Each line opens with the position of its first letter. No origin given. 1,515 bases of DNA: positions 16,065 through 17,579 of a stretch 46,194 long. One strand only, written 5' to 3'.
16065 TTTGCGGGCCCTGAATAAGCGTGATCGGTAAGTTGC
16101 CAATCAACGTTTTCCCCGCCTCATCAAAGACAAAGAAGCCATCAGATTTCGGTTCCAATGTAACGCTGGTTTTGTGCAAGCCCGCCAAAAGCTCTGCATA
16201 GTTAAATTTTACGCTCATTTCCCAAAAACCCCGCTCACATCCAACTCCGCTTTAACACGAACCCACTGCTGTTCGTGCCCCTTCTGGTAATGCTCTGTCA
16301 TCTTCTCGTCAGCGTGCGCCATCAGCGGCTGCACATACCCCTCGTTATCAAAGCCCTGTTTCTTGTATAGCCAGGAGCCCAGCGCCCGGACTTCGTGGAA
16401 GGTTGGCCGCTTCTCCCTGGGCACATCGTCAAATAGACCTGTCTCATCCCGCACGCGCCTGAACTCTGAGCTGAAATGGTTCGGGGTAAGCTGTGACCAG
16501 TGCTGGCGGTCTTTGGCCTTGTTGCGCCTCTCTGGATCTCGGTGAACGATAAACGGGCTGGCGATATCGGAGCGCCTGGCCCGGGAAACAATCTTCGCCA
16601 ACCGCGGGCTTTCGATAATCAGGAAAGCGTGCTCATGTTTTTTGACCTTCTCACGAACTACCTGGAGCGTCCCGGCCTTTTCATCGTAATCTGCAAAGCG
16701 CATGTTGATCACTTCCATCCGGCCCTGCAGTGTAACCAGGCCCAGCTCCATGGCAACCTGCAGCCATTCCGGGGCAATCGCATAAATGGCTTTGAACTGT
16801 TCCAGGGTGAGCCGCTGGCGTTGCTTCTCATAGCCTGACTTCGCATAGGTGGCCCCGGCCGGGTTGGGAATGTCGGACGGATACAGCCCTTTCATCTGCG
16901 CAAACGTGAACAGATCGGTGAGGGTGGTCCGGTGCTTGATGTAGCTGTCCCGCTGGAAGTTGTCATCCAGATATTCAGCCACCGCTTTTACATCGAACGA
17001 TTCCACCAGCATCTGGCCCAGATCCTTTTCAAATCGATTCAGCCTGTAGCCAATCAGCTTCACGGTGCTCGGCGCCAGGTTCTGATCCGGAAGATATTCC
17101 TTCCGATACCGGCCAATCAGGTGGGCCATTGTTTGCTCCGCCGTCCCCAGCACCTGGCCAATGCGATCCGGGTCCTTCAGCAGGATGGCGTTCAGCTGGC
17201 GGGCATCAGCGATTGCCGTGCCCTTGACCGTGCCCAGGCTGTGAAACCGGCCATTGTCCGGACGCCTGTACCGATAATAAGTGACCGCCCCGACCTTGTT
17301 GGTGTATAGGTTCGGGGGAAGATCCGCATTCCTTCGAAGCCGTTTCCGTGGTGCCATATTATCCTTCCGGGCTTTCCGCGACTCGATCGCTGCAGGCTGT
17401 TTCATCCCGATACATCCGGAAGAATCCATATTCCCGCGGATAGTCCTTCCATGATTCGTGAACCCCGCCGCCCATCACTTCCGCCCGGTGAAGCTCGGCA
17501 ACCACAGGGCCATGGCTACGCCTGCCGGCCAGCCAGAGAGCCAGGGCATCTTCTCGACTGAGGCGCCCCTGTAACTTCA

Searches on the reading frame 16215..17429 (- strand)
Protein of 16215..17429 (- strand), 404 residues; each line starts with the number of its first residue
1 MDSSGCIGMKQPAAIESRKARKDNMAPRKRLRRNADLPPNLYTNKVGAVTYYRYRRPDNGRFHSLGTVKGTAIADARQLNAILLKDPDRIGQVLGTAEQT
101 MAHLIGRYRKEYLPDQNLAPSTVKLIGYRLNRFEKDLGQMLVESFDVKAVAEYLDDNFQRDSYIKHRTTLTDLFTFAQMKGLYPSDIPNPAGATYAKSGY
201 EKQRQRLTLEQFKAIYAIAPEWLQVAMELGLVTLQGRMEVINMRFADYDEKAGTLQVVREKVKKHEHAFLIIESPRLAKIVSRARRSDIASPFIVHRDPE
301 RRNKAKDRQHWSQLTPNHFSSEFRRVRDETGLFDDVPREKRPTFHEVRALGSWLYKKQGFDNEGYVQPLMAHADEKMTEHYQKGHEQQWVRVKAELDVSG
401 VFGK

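Call 65: search_protein_families(library=phrogs, proteins=[window:16215-17429:-], max_evalue=0.001)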
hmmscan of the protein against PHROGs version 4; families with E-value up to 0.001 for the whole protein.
window:16215-17429:- (404 aa): 5 families
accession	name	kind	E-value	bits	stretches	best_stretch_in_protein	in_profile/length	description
phrog_1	-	integration and excision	1.6e-34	121.1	1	23-385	107-436/611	integrase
phrog_7244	-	integration and excision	2.3e-29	103.4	1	35-250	8-226/263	integrase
phrog_216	-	integration and excision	2.2e-09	37.8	1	166-393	21-233/301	integrase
phrog_10320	-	unknown function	2.3e-08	35.1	1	314-391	15-87/89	-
phrog_15424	-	unknown function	6.1e-05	24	1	30-152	3-126/128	-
